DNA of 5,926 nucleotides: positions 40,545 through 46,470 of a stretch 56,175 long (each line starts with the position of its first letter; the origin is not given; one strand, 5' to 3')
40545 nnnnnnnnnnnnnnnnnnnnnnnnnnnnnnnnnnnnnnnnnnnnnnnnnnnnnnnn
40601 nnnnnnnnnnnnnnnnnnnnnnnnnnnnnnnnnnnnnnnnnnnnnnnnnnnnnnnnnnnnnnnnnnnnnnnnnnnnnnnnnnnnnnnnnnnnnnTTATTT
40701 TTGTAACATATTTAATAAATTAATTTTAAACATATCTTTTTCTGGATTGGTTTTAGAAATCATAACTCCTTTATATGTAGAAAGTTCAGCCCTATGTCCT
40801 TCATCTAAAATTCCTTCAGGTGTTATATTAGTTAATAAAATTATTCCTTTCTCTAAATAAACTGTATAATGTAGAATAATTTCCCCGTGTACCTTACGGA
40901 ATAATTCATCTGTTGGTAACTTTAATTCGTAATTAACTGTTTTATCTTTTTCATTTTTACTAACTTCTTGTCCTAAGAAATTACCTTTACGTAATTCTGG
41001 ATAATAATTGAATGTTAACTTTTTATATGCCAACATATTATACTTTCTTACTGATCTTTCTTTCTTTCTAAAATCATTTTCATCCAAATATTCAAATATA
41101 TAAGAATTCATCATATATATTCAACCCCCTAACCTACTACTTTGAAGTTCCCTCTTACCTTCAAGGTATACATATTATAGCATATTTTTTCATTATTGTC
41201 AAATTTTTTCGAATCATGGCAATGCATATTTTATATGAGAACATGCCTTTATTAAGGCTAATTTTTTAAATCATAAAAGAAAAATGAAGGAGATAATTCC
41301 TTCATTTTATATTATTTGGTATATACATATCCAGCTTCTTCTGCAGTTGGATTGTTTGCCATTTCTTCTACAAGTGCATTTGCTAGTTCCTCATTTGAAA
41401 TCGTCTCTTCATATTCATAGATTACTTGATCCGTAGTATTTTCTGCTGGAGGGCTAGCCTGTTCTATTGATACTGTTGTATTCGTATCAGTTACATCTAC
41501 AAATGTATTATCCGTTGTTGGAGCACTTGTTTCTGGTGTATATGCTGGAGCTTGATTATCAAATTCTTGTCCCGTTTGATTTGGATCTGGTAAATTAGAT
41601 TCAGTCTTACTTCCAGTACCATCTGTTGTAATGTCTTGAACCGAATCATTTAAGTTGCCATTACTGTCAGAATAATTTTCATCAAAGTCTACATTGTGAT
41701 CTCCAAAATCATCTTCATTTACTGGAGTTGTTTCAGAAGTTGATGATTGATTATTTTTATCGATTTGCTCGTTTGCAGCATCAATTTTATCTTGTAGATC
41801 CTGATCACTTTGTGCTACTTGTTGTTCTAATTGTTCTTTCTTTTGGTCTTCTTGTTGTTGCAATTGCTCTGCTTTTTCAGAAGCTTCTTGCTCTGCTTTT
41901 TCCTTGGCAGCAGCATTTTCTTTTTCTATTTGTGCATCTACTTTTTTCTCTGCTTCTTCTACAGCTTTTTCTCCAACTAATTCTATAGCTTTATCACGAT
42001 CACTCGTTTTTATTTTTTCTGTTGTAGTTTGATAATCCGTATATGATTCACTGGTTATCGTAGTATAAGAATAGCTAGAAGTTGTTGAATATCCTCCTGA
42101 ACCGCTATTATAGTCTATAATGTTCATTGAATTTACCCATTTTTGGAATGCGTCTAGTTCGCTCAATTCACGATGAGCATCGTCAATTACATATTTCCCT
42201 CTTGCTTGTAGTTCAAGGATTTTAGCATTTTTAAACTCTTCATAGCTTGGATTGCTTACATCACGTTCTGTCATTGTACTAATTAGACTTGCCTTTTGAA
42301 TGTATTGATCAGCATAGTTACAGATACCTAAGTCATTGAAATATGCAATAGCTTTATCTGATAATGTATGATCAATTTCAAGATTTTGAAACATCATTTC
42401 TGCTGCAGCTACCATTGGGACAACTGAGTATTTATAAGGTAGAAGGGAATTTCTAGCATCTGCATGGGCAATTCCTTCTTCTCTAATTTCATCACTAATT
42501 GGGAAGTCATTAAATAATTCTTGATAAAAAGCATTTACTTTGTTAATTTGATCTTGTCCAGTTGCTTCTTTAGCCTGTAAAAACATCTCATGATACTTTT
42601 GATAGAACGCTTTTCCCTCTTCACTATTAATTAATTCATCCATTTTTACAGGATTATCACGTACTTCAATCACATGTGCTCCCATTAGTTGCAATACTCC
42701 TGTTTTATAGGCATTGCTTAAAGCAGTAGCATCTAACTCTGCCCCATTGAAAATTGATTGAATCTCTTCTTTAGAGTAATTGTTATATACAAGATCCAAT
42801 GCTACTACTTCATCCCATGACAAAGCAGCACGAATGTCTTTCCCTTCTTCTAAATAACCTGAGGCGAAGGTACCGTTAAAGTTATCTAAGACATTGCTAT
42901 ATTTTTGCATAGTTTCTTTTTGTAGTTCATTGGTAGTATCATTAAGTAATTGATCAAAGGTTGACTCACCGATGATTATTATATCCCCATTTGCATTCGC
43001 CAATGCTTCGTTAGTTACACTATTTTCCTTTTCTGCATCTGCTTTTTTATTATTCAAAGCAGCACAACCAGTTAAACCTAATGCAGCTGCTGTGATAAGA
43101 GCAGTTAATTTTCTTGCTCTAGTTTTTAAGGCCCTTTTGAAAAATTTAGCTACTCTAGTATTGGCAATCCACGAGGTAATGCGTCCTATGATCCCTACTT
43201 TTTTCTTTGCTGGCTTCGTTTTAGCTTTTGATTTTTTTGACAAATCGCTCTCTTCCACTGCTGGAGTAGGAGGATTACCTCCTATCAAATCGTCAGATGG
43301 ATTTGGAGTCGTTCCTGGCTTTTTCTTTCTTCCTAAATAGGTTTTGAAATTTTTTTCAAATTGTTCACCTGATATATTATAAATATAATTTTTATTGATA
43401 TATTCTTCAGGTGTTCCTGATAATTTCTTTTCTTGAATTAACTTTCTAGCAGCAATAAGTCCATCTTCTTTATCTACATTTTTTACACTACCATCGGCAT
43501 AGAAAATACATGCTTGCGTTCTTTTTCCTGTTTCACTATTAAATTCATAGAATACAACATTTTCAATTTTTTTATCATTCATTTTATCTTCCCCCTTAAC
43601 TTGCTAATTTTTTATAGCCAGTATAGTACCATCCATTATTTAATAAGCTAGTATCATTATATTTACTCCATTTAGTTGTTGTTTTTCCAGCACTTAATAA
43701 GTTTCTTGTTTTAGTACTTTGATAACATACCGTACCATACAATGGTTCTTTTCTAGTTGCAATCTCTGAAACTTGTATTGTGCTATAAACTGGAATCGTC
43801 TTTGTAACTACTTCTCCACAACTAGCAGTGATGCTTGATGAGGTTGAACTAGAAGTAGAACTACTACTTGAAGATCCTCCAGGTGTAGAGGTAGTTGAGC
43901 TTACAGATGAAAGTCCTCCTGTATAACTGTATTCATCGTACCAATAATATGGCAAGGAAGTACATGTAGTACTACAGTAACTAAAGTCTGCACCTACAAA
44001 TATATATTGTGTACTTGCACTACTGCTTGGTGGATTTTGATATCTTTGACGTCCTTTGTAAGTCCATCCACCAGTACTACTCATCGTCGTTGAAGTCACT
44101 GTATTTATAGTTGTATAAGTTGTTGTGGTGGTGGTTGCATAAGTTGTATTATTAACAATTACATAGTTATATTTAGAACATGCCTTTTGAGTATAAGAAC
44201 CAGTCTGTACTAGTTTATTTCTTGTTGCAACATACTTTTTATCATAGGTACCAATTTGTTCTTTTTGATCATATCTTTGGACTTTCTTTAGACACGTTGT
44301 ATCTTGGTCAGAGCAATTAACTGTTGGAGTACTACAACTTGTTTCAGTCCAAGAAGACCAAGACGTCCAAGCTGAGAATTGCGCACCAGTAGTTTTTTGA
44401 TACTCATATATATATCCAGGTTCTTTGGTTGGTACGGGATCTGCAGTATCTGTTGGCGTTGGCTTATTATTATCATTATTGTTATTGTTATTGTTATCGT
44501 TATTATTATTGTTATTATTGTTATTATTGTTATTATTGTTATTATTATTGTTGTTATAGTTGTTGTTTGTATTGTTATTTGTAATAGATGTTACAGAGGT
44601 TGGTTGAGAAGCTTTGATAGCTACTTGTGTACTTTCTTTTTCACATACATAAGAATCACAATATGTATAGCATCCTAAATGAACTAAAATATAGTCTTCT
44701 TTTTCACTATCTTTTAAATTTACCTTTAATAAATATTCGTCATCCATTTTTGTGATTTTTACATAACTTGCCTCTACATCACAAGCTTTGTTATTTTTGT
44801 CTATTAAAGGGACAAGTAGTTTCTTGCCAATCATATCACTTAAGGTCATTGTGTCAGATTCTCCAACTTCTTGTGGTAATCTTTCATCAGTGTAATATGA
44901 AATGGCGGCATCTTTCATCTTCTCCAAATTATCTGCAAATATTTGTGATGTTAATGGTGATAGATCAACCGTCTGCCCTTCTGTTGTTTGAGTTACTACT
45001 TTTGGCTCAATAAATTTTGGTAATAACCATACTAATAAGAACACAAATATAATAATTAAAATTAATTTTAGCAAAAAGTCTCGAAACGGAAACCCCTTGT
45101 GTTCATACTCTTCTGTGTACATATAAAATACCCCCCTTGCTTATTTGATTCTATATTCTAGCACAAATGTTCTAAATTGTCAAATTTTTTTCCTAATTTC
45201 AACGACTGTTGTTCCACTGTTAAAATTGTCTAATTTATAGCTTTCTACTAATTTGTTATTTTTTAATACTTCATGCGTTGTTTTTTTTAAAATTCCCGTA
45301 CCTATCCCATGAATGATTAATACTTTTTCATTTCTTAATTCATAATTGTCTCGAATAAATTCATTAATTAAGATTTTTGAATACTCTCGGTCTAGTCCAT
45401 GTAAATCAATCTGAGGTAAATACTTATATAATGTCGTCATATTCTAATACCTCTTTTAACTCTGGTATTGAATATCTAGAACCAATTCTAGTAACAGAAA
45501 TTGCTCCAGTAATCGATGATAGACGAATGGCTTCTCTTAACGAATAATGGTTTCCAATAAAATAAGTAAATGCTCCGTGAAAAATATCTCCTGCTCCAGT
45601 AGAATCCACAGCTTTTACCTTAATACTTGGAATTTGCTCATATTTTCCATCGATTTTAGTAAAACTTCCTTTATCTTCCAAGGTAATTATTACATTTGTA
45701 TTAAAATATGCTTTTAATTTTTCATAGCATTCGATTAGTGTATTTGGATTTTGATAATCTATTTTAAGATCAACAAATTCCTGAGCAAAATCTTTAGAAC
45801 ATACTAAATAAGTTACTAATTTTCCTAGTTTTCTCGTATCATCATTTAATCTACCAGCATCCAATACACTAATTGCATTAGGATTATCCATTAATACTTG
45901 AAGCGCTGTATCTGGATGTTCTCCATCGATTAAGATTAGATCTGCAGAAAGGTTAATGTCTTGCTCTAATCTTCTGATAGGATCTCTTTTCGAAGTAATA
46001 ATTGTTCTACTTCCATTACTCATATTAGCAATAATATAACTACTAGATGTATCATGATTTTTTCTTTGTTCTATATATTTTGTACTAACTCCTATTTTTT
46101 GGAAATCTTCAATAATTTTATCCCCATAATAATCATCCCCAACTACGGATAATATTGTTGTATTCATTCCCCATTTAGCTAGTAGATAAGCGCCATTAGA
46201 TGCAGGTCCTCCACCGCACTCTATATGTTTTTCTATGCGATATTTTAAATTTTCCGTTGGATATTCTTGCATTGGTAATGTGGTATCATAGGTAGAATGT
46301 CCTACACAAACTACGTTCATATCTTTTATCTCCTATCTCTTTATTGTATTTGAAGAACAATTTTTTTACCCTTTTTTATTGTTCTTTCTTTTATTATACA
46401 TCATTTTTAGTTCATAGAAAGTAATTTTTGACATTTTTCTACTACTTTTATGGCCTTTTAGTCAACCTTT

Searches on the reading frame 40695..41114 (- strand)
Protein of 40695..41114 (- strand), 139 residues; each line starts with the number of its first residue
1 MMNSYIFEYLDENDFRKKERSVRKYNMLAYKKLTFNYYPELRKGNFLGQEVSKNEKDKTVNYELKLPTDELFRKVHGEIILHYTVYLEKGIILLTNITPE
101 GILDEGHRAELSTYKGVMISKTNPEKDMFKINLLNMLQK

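Call 4: search_protein_families(library=pfam, proteins=[window:40695-41114:-], max_evalue=1)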
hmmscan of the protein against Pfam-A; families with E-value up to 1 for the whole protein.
window:40695-41114:- (139 aa): 0 families

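Call 5: search_protein_families(library=padloc, proteins=[window:40695-41114:-], max_evalue=1)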
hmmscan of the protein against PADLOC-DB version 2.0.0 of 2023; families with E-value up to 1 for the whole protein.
window:40695-41114:- (139 aa): 0 families

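Call 6: search_protein_families(library=ncbifam, proteins=[window:40695-41114:-], max_evalue=1)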
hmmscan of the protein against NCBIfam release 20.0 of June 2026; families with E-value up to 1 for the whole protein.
window:40695-41114:- (139 aa): 0 families

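Call 34: find_related_loci(query=A2, collection=metagenome_contigs, flank=5000)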
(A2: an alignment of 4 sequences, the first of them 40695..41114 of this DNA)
Query A2 (139 aa) in metagenome_contigs; peptide patterns used: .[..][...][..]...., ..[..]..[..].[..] (x = any residue, [..] = any of these).
600 stretches matched a pattern (row limit reached: there are more); 362 encode a relative of the query (tblastn E <= 1e-3); the best 80 are kept; 80 distinct loci.
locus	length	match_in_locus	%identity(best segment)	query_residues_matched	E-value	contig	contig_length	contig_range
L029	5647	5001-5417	93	1-139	5e-84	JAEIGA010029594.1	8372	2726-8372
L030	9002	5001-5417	91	1-139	2e-82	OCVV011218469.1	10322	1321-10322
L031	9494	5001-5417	93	1-139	2e-82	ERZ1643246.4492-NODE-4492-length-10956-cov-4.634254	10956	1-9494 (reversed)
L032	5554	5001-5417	92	1-139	4e-82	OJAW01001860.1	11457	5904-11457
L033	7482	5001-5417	91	1-139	7e-82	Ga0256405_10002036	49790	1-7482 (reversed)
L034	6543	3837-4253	91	1-139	7e-82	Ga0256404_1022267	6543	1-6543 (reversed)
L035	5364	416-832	91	1-139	9e-82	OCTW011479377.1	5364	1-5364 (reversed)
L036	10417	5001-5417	91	1-139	3e-81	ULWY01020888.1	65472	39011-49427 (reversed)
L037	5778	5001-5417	90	1-139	1e-80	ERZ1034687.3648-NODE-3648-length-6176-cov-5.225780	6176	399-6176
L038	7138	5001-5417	90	1-139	1e-80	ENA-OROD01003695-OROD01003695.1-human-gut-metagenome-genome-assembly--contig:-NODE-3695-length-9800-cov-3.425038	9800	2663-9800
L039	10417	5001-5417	91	1-139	8e-81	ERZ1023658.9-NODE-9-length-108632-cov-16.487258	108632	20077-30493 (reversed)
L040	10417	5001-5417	90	1-139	1e-80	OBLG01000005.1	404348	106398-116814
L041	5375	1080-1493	90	2-139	1e-80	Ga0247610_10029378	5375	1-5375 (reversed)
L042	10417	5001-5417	90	1-139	1e-80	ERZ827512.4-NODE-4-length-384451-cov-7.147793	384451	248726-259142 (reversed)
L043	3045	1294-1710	88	1-139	4e-81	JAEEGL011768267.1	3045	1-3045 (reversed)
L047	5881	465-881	89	1-139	5e-80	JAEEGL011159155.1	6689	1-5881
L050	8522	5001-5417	88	1-139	2e-79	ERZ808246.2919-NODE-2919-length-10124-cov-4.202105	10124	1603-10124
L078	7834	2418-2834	85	1-139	1e-76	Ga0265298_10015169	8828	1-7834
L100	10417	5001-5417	84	1-139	9e-74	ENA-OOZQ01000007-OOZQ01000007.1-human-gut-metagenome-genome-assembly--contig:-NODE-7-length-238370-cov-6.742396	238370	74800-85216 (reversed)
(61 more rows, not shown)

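Call 39: search_protein_families(library=pfam, proteins=[L030:5883-6770:+, L033:6086-7126:+, L035:1195-1947:+, L036:5783-7315:+, L038:5780-6688:+, L041:1815-2300:+, L047:1642-2388:+, L050:5721-6338:+, L078:3162-3893:+, L100:5851-6726:+], max_evalue=0.01)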
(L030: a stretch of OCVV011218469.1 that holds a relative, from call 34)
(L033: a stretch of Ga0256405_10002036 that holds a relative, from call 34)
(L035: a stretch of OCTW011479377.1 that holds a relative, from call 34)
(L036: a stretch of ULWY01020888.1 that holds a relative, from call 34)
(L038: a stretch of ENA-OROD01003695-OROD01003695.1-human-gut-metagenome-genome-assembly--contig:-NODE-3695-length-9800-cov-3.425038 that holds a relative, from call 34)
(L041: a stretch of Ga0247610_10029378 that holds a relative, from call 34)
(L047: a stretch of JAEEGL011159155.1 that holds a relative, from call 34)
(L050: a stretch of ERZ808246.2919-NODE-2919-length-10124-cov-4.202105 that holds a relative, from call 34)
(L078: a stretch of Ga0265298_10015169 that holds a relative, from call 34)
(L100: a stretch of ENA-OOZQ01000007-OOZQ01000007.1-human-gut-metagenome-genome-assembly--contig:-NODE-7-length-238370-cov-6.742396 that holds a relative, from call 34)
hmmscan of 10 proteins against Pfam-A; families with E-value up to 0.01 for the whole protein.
L030:5883-6770:+ (295 aa): 1 family
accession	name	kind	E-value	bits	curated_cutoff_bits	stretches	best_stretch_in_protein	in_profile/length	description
PF15515.12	MvaI_BcnI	-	3.9e-27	96.2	25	1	42-276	1-227/227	MvaI/BcnI restriction endonuclease family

L033:6086-7126:+ (346 aa): 0 families

L035:1195-1947:+ (250 aa): 2 families
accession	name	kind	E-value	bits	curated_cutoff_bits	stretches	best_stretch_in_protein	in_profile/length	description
PF05096.18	Glu_cyclase_2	-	1.2e-66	225.1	22.3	1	26-243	21-248/249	Glutamine cyclotransferase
PF21959.2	DUF6923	-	0.0018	18.5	27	1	127-199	96-166/234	Repeat of unknown function (DUF6923)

L036:5783-7315:+ (510 aa): 5 families
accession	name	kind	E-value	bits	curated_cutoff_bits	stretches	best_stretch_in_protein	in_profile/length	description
PF02536.19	mTERF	-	7e-74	249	23.1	5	317-472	146-304/314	mTERF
PF18039.7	UBA_6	-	5.8e-10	39.5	23.5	0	149-166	8-25/42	UBA-like domain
PF23255.1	DUF7070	-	4.2e-05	23.7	27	0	153-169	18-34/49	Domain of unknown function (DUF7070)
PF07499.19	RuvA_C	-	0.00035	21.4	24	0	82-95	13-26/47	RuvA, C-terminal domain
PF17267.7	DUF5333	-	0.0082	16.8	27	0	297-338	20-61/110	Family of unknown function (DUF5333)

L038:5780-6688:+ (302 aa): 4 families
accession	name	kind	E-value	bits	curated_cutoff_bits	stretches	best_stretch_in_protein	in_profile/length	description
PF00753.33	Lactamase_B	-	5e-22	79.2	22.7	1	58-250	2-195/196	Metallo-beta-lactamase superfamily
PF12706.13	Lactamase_B_2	-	5.5e-09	36.3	27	1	74-204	3-144/200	Beta-lactamase superfamily domain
PF13483.12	Lactamase_B_3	-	8.5e-05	23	24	1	64-242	9-153/160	Beta-lactamase superfamily domain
PF20763.3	UDG-inhib_P56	-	0.0047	17.1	24.1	0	73-109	8-44/53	Phage phi29, UDG inhibitor P56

L041:1815-2300:+ (161 aa): 0 families

L047:1642-2388:+ (248 aa): 2 families
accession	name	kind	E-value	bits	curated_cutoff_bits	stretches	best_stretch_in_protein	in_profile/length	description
PF05096.18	Glu_cyclase_2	-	1.3e-64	218.4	22.3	1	29-241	26-248/249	Glutamine cyclotransferase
PF21959.2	DUF6923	-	0.0013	19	27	1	125-197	95-166/234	Repeat of unknown function (DUF6923)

L050:5721-6338:+ (205 aa): 1 family
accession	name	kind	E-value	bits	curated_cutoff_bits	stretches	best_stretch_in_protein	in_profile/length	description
PF00300.27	His_Phos_1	-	4.7e-23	82.3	21.7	1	4-166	1-165/194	Histidine phosphatase superfamily (branch 1)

L078:3162-3893:+ (243 aa): 0 families

L100:5851-6726:+ (291 aa): 0 families

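Call 84: find_homologous_proteins(query=window:40695-41114:-)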
Query window:40695-41114:- (139 aa): 4053 proteins with E <= 0.001 among 4064 candidates; the best 120 are listed.
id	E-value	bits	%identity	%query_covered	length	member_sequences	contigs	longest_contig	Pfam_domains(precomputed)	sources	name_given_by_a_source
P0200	4.7e-79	281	92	100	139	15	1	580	-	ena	-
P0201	3.0e-78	278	92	100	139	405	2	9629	-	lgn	-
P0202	3.7e-78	278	93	100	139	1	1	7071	-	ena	-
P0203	4.7e-78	278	91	100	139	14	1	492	-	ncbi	-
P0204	4.8e-78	278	92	100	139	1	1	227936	-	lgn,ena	-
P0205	7.6e-78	277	93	100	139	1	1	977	-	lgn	-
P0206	8.2e-78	277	92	100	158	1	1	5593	-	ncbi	-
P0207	1.0e-77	277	91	100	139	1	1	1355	-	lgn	-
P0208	1.1e-77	276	91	100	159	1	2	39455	-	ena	-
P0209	1.3e-77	276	91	100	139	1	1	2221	-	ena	-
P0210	1.7e-77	276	91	100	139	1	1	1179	-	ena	-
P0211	1.7e-77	276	90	100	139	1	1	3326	-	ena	-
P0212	1.9e-77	276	91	100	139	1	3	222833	-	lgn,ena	-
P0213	1.9e-77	276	92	100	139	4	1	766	-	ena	-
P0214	2.2e-77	276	93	100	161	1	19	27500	-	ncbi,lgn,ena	-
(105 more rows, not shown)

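Call 92: predict_structure(alignment_id=A7)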
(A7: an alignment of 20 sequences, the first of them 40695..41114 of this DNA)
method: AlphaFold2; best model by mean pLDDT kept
length: 139 residues; sequences in the alignment: 20
mean_pLDDT: 58.9   pTM: 0.57
mean pLDDT of the five models: 58.9, 55.0, 53.6, 47.8, 46.1
residues with pLDDT >= 90: 0; 70-90: 46; 50-70: 44; < 50: 49
segments of 3 or more residues with pLDDT < 50: 10-16, 100-139
pLDDT, mean of each block of 10 residues (from residue 1): 49 49 64 72 82 80 79 68 73 61 33 30 42 39
secondary structure, 60 per line:
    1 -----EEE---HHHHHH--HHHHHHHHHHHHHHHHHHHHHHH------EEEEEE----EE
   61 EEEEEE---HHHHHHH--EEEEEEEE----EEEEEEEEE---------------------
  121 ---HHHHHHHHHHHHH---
elements in order: E6-8 H12-17 H20-42 E49-54 E59-66 H70-76 E79-86 E91-99 H124-136

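Call 95: fold_search(model_id=the predicted structure, library=pdb)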
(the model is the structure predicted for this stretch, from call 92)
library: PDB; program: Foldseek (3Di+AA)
matches with E <= 10: 572; with E <= 0.001: 0
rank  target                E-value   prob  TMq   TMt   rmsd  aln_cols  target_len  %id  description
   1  1wmi_A                3.6e-02  0.93  0.36  0.51   5.9       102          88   12  Crystal structure of archaeal RelE-RelB complex from Pyrococcus horikoshii OT3 (released 2005-03-15)
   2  4v7k_Ay               5.3e-02  0.82  0.35  0.47   5.0       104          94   14  Structure of RelE nuclease bound to the 70S ribosome (postcleavage state) (released 2014-07-09)
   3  2kc8_MODEL_1_A        7.8e-02  0.63  0.31  0.41   5.6        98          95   21  Structure of E. coli toxin RelE (R81A/R83A) mutant in complex with antitoxin RelBc (K47-L79) peptide (released 2009-03-17)
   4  5ja8_C                8.9e-02  0.47  0.30  0.35   8.3       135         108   12  Crystal structure of the HigB2 toxin in complex with Nb2 (released 2017-04-05)
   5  2khe_MODEL_1_A        1.1e-01  0.77  0.38  0.52   5.0       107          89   14  Solution Structure of the Bacterial Toxin Rele from Thermus Thermophilus HB8 (released 2010-03-31)
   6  5ja8_E                1.3e-01  0.38  0.29  0.36   8.1       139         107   13  Crystal structure of the HigB2 toxin in complex with Nb2 (released 2017-04-05)
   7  8a0x_D                1.4e-01  0.41  0.30  0.36   8.7       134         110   11  Crystal structure of the HigB2-HigA2 tetramer in complex with operator DNA (released 2023-05-03)
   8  8a0x_C                2.0e-01  0.33  0.30  0.37   9.9       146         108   12  Crystal structure of the HigB2-HigA2 tetramer in complex with operator DNA (released 2023-05-03)
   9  8h2i_bQ               2.2e-01  0.11  0.25  0.22  21.6       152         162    8  Near-atomic structure of five-fold averaged PBCV-1 capsid (released 2022-11-16)
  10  3g5o_B                2.6e-01  0.54  0.36  0.54   4.6        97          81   13  The crystal structure of the toxin-antitoxin complex RelBE2 (Rv2865-2866) from Mycobacterium tuberculosis (released 2009-04-14)
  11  6ncl_a5               2.6e-01  0.18  0.26  0.20  19.2       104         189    9  Near-atomic structure of icosahedrally averaged PBCV-1 capsid (released 2019-01-30)
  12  9g12_B                3.7e-01  0.38  0.34  0.50   4.9        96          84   10  Mycobacterium tuberculosis RelBE1 toxin-antitoxin system; rv1247c (relB1 antitoxin), rv1246c (relE1 toxin) (released 2025-12-17)
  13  8tmn_C                4.2e-01  0.14  0.22  0.11   9.8        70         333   14  Cryo-EM structure of magnesium depleted CorA in complex with conformation-specific synthetic antibody C18, State MGD-1 (released 2025-02-12)
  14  2otr_MODEL_1_A        4.4e-01  0.23  0.28  0.41   7.4       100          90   12  Solution Structure of Conserved Hypothetical Protein HP0892 from Helicobacter pylori (released 2007-12-18)
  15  8d8k_Q                5.0e-01  0.14  0.19  0.14  10.6        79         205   18  Yeast mitochondrial small subunit assembly intermediate (State 2) (released 2022-12-21)
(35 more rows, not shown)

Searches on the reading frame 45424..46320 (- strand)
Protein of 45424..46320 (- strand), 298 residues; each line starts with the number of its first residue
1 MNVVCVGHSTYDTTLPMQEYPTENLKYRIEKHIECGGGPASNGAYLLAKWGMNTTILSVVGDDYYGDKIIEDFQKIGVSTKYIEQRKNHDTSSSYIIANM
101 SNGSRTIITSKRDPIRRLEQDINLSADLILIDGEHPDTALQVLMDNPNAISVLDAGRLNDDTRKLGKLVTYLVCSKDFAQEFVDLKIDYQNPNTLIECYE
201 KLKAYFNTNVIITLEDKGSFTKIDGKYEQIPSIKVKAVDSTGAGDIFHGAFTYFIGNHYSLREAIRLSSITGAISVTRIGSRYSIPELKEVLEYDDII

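Call 88: search_protein_families(library=pfam, proteins=[window:45424-46320:-], max_evalue=0.001)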
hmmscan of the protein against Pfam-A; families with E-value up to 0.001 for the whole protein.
window:45424-46320:- (298 aa): 1 family
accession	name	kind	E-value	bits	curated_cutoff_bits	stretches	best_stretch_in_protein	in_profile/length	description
PF00294.29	PfkB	-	4.7e-38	131.7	25.8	1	2-287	3-301/302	pfkB family carbohydrate kinase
